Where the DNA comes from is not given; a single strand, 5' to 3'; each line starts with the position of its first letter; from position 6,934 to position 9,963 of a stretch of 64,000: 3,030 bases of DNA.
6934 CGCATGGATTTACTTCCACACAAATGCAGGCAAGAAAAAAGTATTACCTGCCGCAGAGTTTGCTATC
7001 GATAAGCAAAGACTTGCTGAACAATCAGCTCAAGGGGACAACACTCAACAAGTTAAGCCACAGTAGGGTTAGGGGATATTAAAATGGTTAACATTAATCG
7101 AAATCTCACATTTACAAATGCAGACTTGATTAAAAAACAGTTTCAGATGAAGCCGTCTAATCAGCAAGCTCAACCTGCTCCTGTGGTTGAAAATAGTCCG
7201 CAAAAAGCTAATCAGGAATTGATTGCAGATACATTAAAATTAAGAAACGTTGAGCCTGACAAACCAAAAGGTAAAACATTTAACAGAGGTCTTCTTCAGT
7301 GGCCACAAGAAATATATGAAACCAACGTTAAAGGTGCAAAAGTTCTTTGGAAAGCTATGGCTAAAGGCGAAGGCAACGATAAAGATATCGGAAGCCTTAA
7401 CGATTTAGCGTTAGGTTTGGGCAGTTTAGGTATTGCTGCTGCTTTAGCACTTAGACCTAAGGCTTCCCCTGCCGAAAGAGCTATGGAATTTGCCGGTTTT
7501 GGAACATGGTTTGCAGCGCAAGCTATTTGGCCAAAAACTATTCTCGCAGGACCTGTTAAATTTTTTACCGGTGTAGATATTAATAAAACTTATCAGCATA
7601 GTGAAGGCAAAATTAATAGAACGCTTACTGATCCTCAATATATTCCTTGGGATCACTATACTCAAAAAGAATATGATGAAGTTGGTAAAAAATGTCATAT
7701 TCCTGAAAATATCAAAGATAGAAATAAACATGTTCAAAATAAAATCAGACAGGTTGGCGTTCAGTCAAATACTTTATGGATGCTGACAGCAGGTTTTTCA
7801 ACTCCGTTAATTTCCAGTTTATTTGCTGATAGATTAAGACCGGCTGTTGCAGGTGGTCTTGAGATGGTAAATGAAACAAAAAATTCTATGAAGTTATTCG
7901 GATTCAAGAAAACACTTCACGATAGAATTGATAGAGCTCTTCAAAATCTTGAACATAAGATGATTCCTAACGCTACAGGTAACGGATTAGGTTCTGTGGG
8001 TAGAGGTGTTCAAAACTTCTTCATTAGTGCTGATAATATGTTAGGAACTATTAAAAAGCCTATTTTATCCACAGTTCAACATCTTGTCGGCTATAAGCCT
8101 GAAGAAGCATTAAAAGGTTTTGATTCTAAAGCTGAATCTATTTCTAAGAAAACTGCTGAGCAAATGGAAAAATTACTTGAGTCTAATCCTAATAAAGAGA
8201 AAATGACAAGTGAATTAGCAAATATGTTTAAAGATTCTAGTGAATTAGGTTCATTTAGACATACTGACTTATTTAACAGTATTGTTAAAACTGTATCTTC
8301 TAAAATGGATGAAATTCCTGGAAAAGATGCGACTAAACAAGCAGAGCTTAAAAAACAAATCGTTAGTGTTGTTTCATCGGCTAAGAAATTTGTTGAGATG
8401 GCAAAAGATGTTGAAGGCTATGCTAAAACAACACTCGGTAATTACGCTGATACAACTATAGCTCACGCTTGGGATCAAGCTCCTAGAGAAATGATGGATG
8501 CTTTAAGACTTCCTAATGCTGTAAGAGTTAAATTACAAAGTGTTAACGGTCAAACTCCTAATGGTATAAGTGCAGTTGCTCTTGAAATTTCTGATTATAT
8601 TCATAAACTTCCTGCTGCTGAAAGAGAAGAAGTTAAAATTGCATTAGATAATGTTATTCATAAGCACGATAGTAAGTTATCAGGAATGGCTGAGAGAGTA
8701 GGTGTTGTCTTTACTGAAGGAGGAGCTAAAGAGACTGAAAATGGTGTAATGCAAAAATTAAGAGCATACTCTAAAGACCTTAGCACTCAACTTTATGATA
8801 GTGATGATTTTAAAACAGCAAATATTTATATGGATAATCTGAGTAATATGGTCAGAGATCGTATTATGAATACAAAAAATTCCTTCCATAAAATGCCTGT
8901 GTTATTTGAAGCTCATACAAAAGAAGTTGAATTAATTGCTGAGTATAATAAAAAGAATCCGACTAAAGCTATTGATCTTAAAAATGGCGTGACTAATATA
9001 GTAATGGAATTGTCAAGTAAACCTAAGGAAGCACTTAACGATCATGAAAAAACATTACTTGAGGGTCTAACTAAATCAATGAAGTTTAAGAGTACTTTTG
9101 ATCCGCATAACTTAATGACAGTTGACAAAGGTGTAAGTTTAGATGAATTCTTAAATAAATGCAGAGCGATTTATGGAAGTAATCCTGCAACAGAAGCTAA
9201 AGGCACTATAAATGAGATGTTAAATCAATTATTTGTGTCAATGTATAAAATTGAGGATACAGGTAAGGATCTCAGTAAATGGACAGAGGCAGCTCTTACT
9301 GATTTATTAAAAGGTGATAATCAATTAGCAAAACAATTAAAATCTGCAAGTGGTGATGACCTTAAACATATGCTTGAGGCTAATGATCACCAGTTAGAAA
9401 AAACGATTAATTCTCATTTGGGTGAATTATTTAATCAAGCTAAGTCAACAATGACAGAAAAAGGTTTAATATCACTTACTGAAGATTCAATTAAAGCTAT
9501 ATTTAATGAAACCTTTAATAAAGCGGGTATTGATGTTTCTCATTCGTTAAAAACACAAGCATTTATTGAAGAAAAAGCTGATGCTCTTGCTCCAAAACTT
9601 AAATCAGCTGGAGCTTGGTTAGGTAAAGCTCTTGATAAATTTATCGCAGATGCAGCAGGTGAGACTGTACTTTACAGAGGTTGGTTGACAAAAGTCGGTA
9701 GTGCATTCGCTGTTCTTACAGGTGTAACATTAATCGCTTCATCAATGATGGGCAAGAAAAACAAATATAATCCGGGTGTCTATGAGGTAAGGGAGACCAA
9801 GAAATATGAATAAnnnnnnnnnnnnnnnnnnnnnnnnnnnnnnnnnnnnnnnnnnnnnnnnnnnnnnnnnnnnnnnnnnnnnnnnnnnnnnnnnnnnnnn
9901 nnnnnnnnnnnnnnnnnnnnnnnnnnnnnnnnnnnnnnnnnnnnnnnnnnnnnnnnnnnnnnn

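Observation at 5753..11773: Unclassifiable three-gene operon: two paralogous polytopic membrane proteins plus a GH13 enzyme, all with Q/P-rich N-termini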

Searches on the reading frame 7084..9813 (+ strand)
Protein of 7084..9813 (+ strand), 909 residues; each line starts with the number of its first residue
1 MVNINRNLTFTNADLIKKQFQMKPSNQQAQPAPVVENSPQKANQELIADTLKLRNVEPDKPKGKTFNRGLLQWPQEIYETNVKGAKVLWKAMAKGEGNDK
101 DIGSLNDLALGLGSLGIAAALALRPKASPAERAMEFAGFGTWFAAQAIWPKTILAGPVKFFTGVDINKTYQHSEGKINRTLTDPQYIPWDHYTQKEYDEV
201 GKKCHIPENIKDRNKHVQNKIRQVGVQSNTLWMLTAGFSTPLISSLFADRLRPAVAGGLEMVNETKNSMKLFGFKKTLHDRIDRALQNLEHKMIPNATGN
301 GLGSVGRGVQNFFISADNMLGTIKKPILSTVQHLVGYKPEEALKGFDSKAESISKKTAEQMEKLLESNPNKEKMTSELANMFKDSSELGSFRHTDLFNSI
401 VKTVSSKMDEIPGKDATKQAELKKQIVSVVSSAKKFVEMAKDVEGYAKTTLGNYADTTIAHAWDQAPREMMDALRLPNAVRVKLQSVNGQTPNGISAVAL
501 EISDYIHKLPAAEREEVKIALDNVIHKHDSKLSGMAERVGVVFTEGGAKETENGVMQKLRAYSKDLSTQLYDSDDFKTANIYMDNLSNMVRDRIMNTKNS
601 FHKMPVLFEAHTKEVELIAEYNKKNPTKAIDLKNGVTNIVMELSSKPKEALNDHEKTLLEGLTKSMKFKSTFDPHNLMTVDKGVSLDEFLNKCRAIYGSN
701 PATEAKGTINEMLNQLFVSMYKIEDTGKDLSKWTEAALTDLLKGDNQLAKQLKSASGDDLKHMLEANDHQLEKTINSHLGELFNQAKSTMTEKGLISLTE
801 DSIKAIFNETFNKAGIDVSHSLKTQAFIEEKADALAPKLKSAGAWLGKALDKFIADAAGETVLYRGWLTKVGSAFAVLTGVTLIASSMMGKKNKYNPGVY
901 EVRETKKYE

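Call 3: search_protein_families(library=pfam, proteins=[window:7084-9813:+], max_evalue=1)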
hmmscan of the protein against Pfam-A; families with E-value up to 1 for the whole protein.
window:7084-9813:+ (909 aa): 2 families
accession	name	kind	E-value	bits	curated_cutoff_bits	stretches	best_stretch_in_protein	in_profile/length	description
PF01442.23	Apolipoprotein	-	0.34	11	90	0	349-438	30-120/190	Apolipoprotein A1/A4/E domain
PF07862.16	Nif11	-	0.49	11.2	23.8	0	416-442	13-38/48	Nif11 domain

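Call 4: search_protein_families(library=ncbifam, proteins=[window:7084-9813:+], max_evalue=1)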
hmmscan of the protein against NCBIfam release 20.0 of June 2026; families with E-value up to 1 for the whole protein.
window:7084-9813:+ (909 aa): 1 family
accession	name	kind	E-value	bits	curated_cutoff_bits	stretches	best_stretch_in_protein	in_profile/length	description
NF006292.0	PRK08475.1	equivalog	0.5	10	166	1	345-381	53-89/171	F0F1 ATP synthase subunit B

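Call 11: find_homologous_proteins(query=window:7084-9813:+)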
Query window:7084-9813:+ (909 aa): 9 proteins with E <= 0.001 among 8000 candidates.
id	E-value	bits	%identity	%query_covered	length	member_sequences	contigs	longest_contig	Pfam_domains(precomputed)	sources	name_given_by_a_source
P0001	0.0e+0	2030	100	100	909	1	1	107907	-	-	-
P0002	3.1e-225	769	47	100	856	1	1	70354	-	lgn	-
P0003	9.5e-70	254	45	27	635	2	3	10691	-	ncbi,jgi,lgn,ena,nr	ncbi:MAG: hypothetical protein A2104_04295 [Candidatus Melainabacteria bacterium GWF2_32_7]|nr:MAG: 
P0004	2.2e-69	253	50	23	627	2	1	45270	-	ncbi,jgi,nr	ncbi:MAG: hypothetical protein ACD_20C00337G0029 [uncultured bacterium]|nr:MAG: hypothetical protein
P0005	8.6e-45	172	43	25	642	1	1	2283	-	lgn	-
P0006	1.6e-44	171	30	44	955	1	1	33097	-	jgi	-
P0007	1.9e-43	167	34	29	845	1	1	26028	-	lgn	-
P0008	3.6e-38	150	26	46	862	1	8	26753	-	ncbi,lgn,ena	-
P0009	9.6e-32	129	35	21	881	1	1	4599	-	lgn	-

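Call 12: find_encoding_contigs(protein=P0002, flank=8000, max_places=2)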
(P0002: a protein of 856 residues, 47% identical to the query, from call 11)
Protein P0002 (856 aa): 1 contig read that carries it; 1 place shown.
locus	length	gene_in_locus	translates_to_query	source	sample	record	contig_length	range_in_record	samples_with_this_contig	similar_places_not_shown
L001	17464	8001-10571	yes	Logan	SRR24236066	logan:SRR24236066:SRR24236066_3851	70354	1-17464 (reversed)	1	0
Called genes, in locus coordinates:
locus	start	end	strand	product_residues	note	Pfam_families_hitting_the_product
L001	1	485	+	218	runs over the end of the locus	PF02361:CbiQ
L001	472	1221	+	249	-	PF02463:SMC_N, PF00005:ABC_tran, PF13304:AAA_21 (faint)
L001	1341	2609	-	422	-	PF01964:ThiC_Rad_SAM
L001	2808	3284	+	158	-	-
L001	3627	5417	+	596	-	PF01558:POR, PF02776:TPP_enzyme_N (weak), PF01855:POR_N, PF02780:Transketolase_C (faint), PF17147:PFOR_II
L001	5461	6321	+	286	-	PF02775:TPP_enzyme_C, PF12367:PFO_beta_C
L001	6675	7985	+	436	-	-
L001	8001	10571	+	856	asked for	-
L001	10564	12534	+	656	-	PF00128:Alpha-amylase (weak)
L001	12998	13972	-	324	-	PF00535:Glycos_transf_2, PF10111:Glyco_tranf_2_2, PF13641:Glyco_tranf_2_3, PF13632:Glyco_trans_2_3 (weak)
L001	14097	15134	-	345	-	-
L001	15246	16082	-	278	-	PF03631:Virul_fac_BrkB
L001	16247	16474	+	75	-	PF06150:ChaB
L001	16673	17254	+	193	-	PF00717:Peptidase_S24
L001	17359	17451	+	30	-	-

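Call 13: find_encoding_contigs(protein=P0004, flank=8000, max_places=2)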
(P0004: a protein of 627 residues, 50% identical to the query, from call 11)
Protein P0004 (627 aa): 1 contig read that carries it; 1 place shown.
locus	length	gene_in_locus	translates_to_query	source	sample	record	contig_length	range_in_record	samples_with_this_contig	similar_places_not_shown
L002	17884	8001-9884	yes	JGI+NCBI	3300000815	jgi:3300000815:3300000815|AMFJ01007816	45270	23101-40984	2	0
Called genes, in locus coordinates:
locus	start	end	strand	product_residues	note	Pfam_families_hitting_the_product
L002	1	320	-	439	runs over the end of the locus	PF13506:Glyco_transf_21, PF13641:Glyco_tranf_2_3, PF00535:Glycos_transf_2, PF10111:Glyco_tranf_2_2, PF13632:Glyco_trans_2_3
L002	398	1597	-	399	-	PF13528:Glyco_trans_1_3, PF00201:UDPGT (weak), PF06722:EryCIII-like_C, PF04101:Glyco_tran_28_C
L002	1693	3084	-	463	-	PF05977:MFS_3 (weak), PF07690:MFS_1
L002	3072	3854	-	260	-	PF11967:RecO_N, PF02565:RecO_C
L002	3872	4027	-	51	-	-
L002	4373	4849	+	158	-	-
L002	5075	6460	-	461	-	PF18073:Zn_ribbon_LapB, PF13481:AAA_25, PF03796:DnaB_C (weak), PF06745:ATPase, PF23442:DUF7125, PF13401:AAA_22 (weak), PF06745:ATPase (weak), PF13541:ChlI, +1 more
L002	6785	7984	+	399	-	-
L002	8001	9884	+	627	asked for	-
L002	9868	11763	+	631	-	-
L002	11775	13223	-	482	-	PF02934:GatB_N, PF02637:GatB_Yqey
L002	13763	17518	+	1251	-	PF12773:DZR (weak), PF13191:AAA_16 (weak), PF13424:TPR_12 (faint)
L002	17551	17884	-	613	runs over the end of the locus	PF01541:GIY-YIG, PF27096:UvrC_M, PF02151:UVR (weak), PF22920:UvrC_RNaseH, PF08459:UvrC_RNaseH_dom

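Call 14: find_encoding_contigs(protein=P0006, flank=8000, max_places=2)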
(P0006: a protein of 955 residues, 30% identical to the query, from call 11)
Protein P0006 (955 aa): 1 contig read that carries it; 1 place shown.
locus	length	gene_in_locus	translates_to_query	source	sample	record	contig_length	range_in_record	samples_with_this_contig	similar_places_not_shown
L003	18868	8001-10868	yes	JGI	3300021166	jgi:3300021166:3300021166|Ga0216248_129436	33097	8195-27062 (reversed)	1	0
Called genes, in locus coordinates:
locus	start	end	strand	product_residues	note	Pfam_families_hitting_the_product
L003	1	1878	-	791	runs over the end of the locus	PF00488:MutS_V, PF20297:MSSS (weak), PF01713:Smr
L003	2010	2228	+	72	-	-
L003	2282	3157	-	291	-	PF00990:GGDEF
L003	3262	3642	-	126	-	-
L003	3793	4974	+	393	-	PF13354:Beta-lactamase2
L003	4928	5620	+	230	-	PF02811:PHP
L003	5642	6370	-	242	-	PF02308:MgtC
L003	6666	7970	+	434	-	-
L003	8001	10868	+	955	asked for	-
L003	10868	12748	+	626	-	-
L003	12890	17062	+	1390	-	PF00128:Alpha-amylase (weak)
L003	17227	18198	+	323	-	PF01370:Epimerase, PF02719:Polysacc_synt_2 (faint), PF04321:RmlD_sub_bind, PF16363:GDP_Man_Dehyd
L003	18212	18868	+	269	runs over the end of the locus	PF00459:Inositol_P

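Call 15: find_encoding_contigs(protein=P0008, flank=8000, max_places=2)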
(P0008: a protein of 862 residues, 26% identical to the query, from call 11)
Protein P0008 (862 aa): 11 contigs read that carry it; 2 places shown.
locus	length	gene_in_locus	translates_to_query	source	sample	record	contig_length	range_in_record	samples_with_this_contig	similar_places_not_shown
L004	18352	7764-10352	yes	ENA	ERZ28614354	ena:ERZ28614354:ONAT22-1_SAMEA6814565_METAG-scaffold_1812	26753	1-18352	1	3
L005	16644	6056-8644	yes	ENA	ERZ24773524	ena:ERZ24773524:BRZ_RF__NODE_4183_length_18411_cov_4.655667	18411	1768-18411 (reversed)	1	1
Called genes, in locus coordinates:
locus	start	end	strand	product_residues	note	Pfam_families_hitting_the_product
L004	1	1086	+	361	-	?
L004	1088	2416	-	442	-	PF00939:Na_sulph_symp, PF02040:ArsB, PF03600:CitMHS, PF16980:CitMHS_2, PF00939:Na_sulph_symp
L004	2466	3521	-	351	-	-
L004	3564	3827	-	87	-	-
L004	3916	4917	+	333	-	PF01380:SIS, PF00571:CBS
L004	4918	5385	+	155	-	PF00702:Hydrolase (faint), PF08282:Hydrolase_3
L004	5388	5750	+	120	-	PF01242:PTPS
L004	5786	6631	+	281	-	PF02673:BacA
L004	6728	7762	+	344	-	-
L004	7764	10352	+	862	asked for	-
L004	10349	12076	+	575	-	-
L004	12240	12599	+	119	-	PF02261:Asp_decarbox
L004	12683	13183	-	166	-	PF04461:YajQ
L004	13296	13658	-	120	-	-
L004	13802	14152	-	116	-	PF00453:Ribosomal_L20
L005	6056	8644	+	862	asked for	-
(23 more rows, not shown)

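Call 16: find_encoding_contigs(protein=P0007, flank=8000, max_places=2)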
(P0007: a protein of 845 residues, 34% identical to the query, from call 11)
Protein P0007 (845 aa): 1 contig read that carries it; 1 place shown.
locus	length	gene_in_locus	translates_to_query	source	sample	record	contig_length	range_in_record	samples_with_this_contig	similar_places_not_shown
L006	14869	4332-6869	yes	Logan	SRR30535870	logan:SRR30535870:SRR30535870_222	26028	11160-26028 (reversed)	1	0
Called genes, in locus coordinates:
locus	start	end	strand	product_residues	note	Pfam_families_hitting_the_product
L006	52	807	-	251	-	PF00535:Glycos_transf_2 (faint), PF06306:CgtA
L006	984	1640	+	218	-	-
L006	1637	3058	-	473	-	PF13552:DUF4127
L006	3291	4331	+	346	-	-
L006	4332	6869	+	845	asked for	-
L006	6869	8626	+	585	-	-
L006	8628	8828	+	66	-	-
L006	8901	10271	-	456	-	PF00460:Flg_bb_rod, PF22692:LlgE_F_G_D1, PF06429:Flg_bbr_C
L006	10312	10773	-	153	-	PF03963:FlgD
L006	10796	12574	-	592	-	PF02120:Flg_hook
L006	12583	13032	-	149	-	PF02050:FliJ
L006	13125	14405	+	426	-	PF01018:GTP1_OBG, PF01926:MMR_HSR1, PF02421:FeoB_N, PF09269:DUF1967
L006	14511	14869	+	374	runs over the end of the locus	PF00512:HisKA, PF02518:HATPase_c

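Call 17: find_encoding_contigs(protein=P0003, flank=8000, max_places=2)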
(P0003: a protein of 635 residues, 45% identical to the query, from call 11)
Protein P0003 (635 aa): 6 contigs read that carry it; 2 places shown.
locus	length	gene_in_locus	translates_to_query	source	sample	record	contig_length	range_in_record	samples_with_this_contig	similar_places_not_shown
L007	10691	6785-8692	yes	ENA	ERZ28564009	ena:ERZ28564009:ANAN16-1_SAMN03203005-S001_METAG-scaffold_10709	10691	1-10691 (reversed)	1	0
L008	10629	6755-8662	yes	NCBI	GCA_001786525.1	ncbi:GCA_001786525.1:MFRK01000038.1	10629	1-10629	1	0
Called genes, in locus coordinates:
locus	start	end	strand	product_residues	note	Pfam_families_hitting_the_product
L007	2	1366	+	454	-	PF01520:Amidase_3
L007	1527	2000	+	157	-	-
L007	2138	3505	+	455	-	-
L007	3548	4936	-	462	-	-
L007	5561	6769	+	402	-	-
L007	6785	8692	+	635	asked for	-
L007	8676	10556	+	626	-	-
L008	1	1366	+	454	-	PF01520:Amidase_3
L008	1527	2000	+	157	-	-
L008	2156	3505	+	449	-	-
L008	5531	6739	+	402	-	-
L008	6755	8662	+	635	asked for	-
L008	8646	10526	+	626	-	-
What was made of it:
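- Flanking genes differ completely between lineages (calls 12-17).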

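Call 51: search_protein_families(library=pfam, proteins=[L003:12890-17062:+], max_evalue=0.01)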
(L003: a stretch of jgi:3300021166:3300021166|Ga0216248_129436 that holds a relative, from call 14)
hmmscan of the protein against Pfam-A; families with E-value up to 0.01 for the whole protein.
L003:12890-17062:+ (1390 aa): 1 family
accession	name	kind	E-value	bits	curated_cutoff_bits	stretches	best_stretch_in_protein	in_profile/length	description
PF00128.31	Alpha-amylase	-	2.9e-13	50.3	22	2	167-252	15-88/446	Alpha amylase, catalytic domain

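Call 52: predict_structure(alignment_id=A4)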
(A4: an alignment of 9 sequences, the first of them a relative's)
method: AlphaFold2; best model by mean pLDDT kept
length: 909 residues; sequences in the alignment: 9
mean_pLDDT: 51.7   pTM: 0.32
mean pLDDT of the five models: 51.7, 49.4, 47.6, 46.3, 42.8
residues with pLDDT >= 90: 0; 70-90: 191; 50-70: 283; < 50: 435
segments of 3 or more residues with pLDDT < 50: 1-52, 54-61, 95-97, 109-130, 252-345, 452-457, 544-553, 572-579, 673-686, 688-690, 692-874, 890-909
pLDDT, mean of each block of 10 residues (from residue 1): 29 34 29 31 44 43 56 56 56 49 51 41 40 53 62 70 71 61 59 75 73 73 70 59 55 46 36 32 34 28 28 30 30 31 55 81 81 79 58 68 79 72 82 76 61 46 64 75 63 57 74 79 75 56 40 52 67 48 58 60 67 71 71 65 78 72 63 45 44 40 29 30 29 35 42 38 43 41 34 31 32 29 27 31 30 33 38 49 55 42 33
secondary structure, 60 per line:
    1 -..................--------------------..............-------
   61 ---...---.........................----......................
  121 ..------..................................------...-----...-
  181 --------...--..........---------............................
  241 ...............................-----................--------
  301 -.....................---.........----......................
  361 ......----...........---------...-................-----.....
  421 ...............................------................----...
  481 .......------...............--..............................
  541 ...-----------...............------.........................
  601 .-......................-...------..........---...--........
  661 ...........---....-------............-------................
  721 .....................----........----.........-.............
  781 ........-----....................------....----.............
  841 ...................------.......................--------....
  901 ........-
elements in order (helices of 4 or more, strands of 3 or more residues): H2-19 H40-53 E64-66 H70-94 H99-122 H129-162 E169-171 E177-179 H194-203 H213-271 H277-292 H302-322 H326-334 H339-366 H371-381 H395-410 H416-451 H458-473 H478-487 H494-508 H511-543 H555-569 H576-601 H603-624 H635-644 H653-671 H675-678 H686-697 H705-741 H746-753 H758-766 H768-788 H794-813 H820-823 H828-859 H866-888 H897-908
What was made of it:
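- Tried and rejected: The g2 model (pLDDT 51.7) is too poor for fold inference (call 52).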

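Call 54: search_protein_families(library=pfam, alignment_id=A4, max_evalue=1)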
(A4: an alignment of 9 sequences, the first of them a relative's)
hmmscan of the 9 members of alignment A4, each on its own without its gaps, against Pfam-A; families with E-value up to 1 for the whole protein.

A. member 1, P0001 (909 aa): 2 families
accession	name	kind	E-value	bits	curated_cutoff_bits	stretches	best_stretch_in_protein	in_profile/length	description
PF01442.23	Apolipoprotein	-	0.34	11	90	0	349-438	30-120/190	Apolipoprotein A1/A4/E domain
PF07862.16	Nif11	-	0.49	11.2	23.8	0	416-442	13-38/48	Nif11 domain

B. families by the number of members that match (of 9 scanned): 23 families
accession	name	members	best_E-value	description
PF07794.16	DUF1633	1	0.012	Protein of unknown function (DUF1633)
PF00745.25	GlutR_dimer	1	0.029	Glutamyl-tRNAGlu reductase, dimerisation domain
PF13862.11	BCCIP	1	0.041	BCCIP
PF03599.22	CdhD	1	0.046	CO dehydrogenase/acetyl-CoA synthase delta subunit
PF07506.17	RepB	1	0.061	RepB plasmid partitioning protein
PF19269.4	Anticodon_2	1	0.069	Anticodon binding domain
PF02696.19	SelO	1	0.069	Protein adenylyltransferase SelO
PF08349.16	DUF1722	1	0.069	Protein of unknown function (DUF1722)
PF19333.4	FAXC_N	1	0.099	Failed axon connections homolog N-terminus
PF11220.13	DUF3015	1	0.11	Protein of unknown function (DUF3015)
PF15009.12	STING_LBD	1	0.12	STING ligand-binding domain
PF12636.12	DUF3781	1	0.12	Protein of unknown function (DUF3781)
PF11906.13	DUF3426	1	0.12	Protein of unknown function (DUF3426)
PF05204.19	Hom_end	1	0.16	Homing endonuclease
PF13012.11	MitMem_reg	1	0.18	Maintenance of mitochondrial structure and function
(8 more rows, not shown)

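Call 57: search_solved_structures(query=L003:12890-17062:+, max_evalue=0.001)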
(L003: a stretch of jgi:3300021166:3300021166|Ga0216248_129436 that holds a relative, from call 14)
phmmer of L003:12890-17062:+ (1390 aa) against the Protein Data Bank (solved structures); distinct sequences matched with E-value up to 0.001: 27.
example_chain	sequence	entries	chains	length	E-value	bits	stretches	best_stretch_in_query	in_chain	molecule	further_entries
2z1k_A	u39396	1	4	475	2.2e-11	45.3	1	178-289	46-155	(Neo)pullulanase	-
1wzk_A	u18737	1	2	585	3.3e-08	34.8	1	175-286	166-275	Alpha-amylase II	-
1wzm_A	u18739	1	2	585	3.4e-08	34.7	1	175-286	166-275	Alpha-amylase II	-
1jf5_A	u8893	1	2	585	3.5e-08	34.7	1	175-286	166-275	ALPHA AMYLASE II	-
1bvz_A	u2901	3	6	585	3.6e-08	34.7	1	175-286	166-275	PROTEIN (ALPHA-AMYLASE II) | ALPHA-AMYLASE II | Neopullulanase 2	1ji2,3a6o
1g1y_A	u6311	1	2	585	3.6e-08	34.7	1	175-286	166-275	ALPHA-AMYLASE II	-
1jf6_A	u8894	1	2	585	3.6e-08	34.7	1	175-286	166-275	ALPHA AMYLASE II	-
1jib_A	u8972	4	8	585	3.7e-08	34.7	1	175-286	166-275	NEOPULLULANASE | ALPHA-AMYLASE II | Neopullulanase 2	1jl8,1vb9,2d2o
1vfm_A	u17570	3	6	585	3.7e-08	34.6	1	175-286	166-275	Neopullulanase 2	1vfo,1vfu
1wzl_A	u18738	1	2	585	4.1e-08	34.5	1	175-286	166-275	Alpha-amylase II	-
1j0h_A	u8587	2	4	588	2.3e-07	32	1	174-286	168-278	neopullulanase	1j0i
1j0j_A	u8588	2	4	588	2.4e-07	32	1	174-286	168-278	neopullulanase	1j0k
1sma_A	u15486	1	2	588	4.4e-07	31.1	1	174-287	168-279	MALTOGENIC AMYLASE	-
1gvi_A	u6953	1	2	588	4.5e-07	31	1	174-287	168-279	MALTOGENIC AMYLASE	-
2wc7_A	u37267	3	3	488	2.3e-06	28.7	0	175-289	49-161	ALPHA AMYLASE, CATALYTIC REGION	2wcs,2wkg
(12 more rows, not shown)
